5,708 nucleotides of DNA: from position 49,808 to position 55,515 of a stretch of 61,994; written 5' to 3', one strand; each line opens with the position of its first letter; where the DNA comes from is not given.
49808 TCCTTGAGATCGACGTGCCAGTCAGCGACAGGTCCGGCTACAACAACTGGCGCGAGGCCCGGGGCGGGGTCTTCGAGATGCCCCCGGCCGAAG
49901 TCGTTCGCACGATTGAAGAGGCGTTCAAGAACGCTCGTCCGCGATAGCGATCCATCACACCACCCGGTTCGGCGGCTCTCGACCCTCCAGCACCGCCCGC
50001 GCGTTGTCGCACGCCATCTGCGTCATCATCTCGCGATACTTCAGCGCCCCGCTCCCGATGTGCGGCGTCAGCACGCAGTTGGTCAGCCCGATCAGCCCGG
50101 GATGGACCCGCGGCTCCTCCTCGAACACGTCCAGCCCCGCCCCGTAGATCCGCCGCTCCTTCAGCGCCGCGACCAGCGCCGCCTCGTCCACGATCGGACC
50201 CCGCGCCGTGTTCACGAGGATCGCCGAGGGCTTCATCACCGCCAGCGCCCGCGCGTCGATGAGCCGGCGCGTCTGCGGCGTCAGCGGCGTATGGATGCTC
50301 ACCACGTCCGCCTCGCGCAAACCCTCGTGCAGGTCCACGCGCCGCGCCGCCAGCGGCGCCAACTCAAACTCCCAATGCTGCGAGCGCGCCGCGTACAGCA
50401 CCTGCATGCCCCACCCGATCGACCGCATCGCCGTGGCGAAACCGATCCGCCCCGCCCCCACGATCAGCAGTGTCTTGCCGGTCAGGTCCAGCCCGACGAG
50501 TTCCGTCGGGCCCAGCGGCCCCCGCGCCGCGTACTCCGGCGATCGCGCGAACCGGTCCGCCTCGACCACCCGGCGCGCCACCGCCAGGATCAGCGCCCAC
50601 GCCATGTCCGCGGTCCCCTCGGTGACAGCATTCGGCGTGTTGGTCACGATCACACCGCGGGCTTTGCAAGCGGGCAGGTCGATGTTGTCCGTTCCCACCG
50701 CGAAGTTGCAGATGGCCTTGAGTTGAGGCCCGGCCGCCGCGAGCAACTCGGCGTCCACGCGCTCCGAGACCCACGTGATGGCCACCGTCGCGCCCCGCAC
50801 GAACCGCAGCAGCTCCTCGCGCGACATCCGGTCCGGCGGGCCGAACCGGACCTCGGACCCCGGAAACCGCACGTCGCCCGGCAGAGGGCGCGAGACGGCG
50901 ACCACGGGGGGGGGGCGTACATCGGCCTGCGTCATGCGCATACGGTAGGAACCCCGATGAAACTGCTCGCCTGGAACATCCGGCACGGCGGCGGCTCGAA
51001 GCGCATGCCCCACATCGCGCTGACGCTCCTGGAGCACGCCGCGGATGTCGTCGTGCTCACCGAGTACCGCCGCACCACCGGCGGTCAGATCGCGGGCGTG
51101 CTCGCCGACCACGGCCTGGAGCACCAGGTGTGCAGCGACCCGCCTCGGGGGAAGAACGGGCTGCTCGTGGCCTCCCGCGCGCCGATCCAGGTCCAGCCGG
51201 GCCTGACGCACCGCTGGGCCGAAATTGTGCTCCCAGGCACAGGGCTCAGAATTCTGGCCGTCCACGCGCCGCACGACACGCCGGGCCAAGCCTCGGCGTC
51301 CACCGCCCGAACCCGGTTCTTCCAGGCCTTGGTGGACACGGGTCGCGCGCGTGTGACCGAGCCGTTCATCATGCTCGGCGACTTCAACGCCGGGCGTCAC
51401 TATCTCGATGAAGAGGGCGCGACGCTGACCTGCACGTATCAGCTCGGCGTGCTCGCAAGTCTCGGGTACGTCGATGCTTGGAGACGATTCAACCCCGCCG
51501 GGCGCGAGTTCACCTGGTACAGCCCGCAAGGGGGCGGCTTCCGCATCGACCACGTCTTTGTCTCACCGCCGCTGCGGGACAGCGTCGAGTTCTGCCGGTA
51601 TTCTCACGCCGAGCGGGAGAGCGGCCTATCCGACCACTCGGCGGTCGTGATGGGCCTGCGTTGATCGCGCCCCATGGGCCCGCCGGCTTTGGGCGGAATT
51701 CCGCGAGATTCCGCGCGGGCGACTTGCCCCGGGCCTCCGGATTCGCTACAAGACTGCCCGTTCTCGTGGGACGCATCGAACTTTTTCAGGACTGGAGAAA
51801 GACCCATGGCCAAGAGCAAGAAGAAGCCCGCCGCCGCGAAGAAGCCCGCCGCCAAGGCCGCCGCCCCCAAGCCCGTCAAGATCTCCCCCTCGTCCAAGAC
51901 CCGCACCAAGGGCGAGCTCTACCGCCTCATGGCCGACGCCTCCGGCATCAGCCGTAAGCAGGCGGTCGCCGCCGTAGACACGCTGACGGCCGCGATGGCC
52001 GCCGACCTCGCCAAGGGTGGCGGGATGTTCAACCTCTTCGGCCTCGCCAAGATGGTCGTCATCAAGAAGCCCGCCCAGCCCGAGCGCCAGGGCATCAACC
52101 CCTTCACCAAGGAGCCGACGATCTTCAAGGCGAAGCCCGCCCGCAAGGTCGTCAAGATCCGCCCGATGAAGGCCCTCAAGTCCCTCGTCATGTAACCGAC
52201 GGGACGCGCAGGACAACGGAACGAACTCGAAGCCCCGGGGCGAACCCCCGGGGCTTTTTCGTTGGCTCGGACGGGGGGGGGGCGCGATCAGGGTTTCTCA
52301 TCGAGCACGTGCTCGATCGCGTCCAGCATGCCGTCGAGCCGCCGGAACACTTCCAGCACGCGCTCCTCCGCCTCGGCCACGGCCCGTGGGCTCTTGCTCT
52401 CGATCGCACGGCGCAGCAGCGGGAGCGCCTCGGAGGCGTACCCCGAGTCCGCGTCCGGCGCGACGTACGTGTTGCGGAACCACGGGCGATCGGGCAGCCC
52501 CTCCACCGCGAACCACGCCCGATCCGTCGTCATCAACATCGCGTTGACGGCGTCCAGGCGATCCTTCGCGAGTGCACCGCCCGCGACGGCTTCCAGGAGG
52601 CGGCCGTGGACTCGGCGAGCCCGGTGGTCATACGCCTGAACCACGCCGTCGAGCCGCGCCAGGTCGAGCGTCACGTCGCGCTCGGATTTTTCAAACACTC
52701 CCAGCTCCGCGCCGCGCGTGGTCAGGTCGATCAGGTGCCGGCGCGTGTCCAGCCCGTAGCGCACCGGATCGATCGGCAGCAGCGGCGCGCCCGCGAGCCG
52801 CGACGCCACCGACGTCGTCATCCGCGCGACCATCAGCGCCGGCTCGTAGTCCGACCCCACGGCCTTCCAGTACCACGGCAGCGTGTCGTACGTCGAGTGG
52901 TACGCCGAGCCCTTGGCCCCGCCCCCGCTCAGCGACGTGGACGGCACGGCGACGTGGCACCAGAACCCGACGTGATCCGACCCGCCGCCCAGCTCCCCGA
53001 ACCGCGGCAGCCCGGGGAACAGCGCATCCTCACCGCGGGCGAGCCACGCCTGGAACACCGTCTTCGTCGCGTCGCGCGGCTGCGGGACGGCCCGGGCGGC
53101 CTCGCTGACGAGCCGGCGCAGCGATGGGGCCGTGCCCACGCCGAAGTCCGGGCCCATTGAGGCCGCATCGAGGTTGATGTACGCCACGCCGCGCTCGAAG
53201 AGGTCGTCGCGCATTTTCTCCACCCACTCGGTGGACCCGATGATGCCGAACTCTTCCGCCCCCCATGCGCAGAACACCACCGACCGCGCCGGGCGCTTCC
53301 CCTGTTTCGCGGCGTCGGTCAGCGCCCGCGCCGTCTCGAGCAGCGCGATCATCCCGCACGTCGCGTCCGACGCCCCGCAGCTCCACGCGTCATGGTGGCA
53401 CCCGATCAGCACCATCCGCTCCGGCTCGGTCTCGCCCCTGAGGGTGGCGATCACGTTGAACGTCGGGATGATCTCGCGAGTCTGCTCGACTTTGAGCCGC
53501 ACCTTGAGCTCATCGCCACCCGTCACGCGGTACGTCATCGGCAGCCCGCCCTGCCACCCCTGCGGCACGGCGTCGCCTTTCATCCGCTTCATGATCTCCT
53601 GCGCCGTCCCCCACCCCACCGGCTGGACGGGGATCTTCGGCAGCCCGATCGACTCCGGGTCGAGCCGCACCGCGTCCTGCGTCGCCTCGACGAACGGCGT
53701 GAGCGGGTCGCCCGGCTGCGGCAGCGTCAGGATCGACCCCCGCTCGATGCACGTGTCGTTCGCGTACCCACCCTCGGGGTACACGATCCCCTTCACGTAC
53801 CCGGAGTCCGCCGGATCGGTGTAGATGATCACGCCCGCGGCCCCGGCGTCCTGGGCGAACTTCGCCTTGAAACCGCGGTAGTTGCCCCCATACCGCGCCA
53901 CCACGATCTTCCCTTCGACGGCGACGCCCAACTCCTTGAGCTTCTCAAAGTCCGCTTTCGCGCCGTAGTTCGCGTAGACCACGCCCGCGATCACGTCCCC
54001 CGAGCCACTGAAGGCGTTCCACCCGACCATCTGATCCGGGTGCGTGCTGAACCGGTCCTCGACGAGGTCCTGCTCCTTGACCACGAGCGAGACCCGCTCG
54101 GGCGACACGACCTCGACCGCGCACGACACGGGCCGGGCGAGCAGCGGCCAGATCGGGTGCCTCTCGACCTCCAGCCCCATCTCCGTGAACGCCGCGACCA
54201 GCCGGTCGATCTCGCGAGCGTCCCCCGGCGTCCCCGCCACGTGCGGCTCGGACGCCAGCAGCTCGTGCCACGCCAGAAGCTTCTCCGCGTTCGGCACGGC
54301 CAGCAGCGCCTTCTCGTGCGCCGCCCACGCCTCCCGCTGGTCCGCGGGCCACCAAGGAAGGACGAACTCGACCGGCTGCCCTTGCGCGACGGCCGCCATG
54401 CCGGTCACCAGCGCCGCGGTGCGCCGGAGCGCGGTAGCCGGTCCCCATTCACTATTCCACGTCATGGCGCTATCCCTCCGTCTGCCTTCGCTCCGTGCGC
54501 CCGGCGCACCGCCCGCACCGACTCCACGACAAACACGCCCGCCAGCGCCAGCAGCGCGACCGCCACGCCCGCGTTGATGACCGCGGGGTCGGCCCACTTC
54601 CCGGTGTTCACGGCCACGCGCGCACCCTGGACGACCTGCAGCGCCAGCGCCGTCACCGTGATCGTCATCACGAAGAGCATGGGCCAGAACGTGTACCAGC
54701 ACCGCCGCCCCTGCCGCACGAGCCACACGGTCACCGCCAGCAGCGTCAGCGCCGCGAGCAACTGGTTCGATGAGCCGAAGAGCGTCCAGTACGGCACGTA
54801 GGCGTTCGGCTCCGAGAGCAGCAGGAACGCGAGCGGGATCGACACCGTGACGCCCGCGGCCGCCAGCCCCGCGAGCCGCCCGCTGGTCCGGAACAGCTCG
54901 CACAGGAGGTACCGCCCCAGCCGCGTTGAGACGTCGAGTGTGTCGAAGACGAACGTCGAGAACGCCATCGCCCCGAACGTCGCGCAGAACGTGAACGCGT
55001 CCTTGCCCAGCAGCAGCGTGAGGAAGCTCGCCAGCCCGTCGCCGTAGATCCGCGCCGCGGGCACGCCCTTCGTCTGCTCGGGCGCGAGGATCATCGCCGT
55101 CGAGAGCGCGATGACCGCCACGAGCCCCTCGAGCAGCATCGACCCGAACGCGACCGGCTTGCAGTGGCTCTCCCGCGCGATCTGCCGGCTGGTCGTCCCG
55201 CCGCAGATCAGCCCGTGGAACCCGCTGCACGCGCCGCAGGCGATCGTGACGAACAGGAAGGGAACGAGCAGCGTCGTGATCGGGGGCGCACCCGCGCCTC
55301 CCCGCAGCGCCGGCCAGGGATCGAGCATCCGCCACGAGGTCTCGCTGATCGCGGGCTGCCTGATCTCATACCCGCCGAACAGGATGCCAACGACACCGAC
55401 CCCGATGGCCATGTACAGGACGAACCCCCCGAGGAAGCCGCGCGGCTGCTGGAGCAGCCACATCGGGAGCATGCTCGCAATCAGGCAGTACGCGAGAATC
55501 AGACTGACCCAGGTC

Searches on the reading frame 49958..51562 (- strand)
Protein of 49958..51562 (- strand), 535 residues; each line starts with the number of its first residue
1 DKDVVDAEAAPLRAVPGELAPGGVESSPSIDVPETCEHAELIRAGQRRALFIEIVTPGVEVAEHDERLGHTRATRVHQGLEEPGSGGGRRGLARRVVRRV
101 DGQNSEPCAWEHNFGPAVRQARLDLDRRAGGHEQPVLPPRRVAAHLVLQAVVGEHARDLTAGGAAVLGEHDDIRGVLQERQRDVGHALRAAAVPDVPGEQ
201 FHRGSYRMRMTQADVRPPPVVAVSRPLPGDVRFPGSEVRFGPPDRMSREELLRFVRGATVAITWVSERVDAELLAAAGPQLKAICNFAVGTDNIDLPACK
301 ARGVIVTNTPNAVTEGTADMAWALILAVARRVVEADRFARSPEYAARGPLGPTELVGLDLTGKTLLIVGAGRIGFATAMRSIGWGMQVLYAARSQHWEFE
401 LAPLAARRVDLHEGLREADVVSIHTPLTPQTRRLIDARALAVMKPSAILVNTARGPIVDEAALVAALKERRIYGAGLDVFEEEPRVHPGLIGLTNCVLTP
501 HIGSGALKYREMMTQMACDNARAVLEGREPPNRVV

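Call 49: search_protein_families(library=pfam, proteins=[window:49958-51562:-], max_evalue=0.00001)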
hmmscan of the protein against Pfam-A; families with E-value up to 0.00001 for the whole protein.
window:49958-51562:- (535 aa): 2 families
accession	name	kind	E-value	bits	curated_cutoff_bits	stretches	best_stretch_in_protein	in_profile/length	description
PF02826.25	2-Hacid_dh_C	-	1.8e-53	181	25.1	1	323-503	2-178/178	D-isomer specific 2-hydroxyacid dehydrogenase, NAD binding domain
PF00389.36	2-Hacid_dh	-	1e-27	96.9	24.6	1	242-534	26-133/134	D-isomer specific 2-hydroxyacid dehydrogenase, catalytic domain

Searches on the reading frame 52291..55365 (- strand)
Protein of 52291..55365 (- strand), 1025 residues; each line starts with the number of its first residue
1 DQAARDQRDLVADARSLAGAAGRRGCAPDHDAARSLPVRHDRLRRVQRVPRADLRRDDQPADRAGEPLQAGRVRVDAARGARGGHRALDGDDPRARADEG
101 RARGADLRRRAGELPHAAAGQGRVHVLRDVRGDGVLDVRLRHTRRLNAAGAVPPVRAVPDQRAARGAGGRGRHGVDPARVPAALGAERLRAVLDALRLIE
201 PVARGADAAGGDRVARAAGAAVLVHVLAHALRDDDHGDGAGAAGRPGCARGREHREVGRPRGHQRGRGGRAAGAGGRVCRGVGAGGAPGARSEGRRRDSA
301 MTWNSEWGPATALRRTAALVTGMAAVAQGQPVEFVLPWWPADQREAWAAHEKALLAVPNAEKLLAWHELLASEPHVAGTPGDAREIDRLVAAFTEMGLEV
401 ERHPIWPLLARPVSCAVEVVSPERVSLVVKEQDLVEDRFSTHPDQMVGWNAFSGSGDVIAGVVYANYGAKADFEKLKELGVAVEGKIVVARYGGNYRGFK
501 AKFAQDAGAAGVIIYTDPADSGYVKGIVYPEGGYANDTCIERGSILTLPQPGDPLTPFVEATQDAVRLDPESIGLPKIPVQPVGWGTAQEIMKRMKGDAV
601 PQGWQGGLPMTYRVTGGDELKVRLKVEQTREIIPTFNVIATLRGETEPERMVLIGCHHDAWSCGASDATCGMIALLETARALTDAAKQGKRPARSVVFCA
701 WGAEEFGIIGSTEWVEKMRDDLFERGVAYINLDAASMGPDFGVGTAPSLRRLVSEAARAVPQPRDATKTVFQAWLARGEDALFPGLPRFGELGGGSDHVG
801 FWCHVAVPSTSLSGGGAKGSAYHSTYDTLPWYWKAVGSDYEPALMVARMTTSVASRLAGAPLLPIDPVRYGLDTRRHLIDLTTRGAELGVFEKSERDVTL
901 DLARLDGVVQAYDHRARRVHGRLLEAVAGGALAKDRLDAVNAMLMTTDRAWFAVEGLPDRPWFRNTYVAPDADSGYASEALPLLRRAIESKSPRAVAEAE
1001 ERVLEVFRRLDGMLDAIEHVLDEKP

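Call 49: search_protein_families(library=pfam, proteins=[window:52291-55365:-], max_evalue=0.00001)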
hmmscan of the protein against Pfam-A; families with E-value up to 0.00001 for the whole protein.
window:52291-55365:- (1025 aa): 5 families
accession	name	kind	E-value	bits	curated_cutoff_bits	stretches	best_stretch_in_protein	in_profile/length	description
PF04389.22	Peptidase_M28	-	5.1e-24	85.5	21.3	1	637-829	1-174/193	Peptidase family M28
PF04253.20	TFR_dimer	-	3.5e-11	43.6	27.1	1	932-1010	38-116/121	Transferrin receptor-like dimerisation domain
PF02225.27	PA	-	1e-08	35.6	23.9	1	462-522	13-63/95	PA domain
PF05450.20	Nicastrin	-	4.2e-06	26.9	25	1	661-733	18-90/218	Nicastrin large lobe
PF01546.33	Peptidase_M20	-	1e-05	26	24.6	0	661-723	29-84/206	Peptidase family M20/M25/M40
